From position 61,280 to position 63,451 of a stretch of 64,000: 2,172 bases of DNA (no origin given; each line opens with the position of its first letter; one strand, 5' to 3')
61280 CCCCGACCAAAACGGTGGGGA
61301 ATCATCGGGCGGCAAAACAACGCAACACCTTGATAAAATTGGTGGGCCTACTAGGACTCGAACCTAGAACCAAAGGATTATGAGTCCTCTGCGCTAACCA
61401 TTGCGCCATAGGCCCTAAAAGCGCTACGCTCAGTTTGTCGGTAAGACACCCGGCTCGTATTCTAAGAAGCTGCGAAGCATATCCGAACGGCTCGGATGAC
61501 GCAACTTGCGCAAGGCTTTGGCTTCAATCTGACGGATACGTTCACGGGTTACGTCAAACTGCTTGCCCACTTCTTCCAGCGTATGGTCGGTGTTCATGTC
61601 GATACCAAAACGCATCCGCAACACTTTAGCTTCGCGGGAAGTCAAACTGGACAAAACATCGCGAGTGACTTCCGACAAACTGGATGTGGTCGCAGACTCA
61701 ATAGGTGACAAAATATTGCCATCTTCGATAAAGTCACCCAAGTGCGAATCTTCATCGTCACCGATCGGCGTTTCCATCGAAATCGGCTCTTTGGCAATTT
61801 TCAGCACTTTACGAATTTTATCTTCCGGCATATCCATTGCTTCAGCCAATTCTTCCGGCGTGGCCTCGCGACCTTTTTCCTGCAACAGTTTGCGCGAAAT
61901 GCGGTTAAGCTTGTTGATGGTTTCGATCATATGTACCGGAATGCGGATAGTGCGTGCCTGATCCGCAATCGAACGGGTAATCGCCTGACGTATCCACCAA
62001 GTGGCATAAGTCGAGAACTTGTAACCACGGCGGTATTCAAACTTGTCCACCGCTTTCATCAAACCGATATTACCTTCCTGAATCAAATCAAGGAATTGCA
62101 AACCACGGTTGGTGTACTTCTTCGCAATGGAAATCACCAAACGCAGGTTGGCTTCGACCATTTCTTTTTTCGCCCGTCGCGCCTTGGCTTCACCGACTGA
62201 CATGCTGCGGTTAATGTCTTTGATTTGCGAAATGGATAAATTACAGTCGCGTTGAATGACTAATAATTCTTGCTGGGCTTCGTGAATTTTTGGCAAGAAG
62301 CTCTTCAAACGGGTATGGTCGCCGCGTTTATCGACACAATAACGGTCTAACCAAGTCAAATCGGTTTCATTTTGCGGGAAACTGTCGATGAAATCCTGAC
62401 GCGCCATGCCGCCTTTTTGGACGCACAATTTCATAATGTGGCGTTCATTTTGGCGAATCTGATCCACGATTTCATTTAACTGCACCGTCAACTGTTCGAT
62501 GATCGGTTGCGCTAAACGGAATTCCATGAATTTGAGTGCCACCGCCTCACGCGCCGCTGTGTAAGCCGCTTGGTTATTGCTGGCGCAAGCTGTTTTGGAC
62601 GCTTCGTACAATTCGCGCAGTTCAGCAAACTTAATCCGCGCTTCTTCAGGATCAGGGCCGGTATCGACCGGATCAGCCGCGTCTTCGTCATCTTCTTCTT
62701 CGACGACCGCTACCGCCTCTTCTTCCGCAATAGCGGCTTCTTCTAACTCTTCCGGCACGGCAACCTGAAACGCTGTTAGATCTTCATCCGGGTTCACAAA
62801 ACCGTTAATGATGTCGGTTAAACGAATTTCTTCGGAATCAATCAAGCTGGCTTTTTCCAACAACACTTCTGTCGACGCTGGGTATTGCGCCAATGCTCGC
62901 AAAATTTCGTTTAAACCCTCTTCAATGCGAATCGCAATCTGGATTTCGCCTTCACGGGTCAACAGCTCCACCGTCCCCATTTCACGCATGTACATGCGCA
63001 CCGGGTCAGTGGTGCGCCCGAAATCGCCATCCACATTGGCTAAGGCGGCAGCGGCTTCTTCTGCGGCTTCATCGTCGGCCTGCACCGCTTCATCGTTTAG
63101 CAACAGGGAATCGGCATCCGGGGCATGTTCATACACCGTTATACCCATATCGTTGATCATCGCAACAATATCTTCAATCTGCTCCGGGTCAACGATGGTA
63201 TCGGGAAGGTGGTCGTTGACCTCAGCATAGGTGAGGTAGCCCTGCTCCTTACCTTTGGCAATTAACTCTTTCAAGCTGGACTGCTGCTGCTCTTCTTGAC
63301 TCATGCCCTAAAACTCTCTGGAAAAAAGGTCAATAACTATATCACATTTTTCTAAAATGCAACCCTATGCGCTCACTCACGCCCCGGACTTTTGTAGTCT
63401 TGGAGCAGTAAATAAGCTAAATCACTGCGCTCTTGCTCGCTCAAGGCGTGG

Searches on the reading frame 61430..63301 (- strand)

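Call 12: search_protein_families(library=pfam, max_evalue=0.01, proteins=[window:61430-63301:-])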
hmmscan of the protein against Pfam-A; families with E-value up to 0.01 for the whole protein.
window:61430-63301:- (623 aa): 6 families
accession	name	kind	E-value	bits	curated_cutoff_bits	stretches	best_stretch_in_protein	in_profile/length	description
PF04546.19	Sigma70_ner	-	9.2e-52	176.5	29.7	1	140-350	1-210/210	Sigma-70, non-essential region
PF03979.19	Sigma70_r1_1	-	8.2e-31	106.2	22.5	1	4-82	1-80/81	Sigma-70 factor, region 1.1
PF04539.22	Sigma70_r3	-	1.2e-30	105.9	25.3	1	460-536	1-77/78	Sigma-70 region 3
PF04542.20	Sigma70_r2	-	7.6e-24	83.7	24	1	381-451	1-71/71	Sigma-70 region 2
PF04545.22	Sigma70_r4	-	1.1e-20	73.3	24.1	1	549-602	1-50/50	Sigma-70, region 4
PF00140.25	Sigma70_r1_2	-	6.4e-12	45.7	22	1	99-130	1-32/34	Sigma-70 factor, region 1.2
